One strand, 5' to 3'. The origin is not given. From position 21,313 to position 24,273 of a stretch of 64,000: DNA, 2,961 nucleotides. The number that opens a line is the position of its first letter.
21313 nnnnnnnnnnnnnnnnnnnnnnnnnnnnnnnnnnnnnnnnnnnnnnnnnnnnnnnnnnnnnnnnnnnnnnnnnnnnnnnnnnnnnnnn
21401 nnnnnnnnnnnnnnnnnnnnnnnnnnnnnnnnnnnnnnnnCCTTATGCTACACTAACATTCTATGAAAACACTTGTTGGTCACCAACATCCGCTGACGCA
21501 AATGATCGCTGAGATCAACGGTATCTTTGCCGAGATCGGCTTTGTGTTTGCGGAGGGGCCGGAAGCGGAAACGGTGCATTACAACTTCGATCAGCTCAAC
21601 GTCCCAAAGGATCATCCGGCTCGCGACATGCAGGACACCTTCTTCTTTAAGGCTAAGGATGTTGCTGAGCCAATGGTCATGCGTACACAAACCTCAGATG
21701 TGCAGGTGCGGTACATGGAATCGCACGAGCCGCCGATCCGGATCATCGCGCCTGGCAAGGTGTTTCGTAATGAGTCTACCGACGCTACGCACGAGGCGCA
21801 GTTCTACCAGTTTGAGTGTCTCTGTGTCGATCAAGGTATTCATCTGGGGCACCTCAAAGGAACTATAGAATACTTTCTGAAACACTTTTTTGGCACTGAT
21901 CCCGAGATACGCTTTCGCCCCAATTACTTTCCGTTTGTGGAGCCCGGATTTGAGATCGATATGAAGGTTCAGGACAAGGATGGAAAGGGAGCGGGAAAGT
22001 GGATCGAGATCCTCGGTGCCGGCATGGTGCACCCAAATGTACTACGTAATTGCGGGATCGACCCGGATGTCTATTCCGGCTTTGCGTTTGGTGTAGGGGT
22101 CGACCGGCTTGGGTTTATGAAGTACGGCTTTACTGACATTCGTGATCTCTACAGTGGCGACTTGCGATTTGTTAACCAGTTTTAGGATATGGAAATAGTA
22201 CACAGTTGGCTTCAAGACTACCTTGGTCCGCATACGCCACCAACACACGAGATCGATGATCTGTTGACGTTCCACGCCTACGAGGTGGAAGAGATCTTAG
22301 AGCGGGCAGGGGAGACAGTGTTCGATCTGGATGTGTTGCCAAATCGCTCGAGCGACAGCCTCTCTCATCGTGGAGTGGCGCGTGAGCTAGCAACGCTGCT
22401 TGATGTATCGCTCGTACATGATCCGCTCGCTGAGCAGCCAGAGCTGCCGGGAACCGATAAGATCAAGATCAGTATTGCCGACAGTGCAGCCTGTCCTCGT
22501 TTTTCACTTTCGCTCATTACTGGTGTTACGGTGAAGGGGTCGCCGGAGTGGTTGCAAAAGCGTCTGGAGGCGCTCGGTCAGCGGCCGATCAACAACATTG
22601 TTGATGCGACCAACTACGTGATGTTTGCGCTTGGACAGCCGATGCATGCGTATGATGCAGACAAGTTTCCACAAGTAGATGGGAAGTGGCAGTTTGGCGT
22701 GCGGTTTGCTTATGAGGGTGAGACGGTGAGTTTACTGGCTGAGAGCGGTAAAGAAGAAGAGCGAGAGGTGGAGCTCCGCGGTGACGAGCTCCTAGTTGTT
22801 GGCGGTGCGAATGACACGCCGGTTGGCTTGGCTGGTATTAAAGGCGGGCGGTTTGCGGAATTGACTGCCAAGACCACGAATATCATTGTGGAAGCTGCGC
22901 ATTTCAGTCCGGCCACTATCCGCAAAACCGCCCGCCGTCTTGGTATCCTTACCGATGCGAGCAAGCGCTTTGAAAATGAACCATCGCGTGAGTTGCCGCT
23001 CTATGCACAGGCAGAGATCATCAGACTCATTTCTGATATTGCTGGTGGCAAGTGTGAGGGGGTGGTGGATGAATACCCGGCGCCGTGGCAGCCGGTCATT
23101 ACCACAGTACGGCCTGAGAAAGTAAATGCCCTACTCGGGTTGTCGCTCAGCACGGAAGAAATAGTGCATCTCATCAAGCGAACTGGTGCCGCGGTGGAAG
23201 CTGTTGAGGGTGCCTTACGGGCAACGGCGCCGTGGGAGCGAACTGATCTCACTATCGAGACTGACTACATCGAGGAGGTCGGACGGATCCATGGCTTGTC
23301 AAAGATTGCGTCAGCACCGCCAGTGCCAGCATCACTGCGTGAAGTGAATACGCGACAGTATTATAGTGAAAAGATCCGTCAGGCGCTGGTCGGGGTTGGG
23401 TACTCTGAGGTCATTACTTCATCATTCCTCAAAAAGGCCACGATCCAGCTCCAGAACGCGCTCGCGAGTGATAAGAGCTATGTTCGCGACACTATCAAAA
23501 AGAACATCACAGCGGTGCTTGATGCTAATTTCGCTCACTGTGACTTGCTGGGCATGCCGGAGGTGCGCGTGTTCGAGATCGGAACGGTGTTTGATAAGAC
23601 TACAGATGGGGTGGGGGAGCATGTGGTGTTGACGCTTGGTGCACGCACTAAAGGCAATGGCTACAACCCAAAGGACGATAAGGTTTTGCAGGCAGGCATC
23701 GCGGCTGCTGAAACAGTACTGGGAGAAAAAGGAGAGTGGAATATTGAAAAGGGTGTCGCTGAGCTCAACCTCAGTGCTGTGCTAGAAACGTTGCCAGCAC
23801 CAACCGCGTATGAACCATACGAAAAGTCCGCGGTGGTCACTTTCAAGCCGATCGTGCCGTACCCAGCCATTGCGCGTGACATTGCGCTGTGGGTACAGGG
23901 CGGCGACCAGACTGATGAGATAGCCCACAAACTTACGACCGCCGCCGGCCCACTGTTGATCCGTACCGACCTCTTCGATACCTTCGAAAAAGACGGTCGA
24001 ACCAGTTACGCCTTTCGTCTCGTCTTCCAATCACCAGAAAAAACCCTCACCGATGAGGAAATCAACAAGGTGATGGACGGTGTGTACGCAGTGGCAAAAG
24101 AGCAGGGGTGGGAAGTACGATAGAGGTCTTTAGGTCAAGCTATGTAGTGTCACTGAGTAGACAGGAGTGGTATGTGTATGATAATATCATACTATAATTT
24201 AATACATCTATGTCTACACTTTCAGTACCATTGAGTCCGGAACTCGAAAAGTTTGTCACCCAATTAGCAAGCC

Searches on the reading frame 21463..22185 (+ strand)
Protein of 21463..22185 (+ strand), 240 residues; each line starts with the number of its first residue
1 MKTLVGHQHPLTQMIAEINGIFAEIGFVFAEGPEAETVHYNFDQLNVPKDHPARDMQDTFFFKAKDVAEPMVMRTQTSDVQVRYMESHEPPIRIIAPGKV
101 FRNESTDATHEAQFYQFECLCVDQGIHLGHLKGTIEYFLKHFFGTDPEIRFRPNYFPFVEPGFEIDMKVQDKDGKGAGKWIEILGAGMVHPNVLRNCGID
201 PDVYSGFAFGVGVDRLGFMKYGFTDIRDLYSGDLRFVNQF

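Call 56: search_protein_families(library=pfam, proteins=[window:21463-22185:+], max_evalue=0.001)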
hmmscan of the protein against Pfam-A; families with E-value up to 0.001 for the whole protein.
window:21463-22185:+ (240 aa): 1 family
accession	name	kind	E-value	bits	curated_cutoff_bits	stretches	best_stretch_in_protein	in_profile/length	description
PF01409.25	tRNA-synt_2d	-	3.6e-94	315.3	19.8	1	5-240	13-246/246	tRNA synthetases class II core domain (F)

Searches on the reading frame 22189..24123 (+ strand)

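Call 56: search_protein_families(library=pfam, proteins=[window:22189-24123:+], max_evalue=0.001)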
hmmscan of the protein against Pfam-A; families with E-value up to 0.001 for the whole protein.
window:22189-24123:+ (644 aa): 4 families
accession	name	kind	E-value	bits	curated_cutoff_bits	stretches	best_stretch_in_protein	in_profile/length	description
PF03483.22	B3_4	-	1.4e-49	168.5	29.3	1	101-286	1-174/174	B3/4 domain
PF03147.19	FDX-ACB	-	4.8e-17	62.6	31.1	1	558-644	3-94/94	Ferredoxin-fold anticodon binding domain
PF03484.21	B5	-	4.6e-15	56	28.6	1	306-369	2-66/67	tRNA synthetase B5 domain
PF17759.6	tRNA_synthFbeta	-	1.1e-11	45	22.4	1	376-484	5-124/214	Phenylalanyl tRNA synthetase beta chain CLM domain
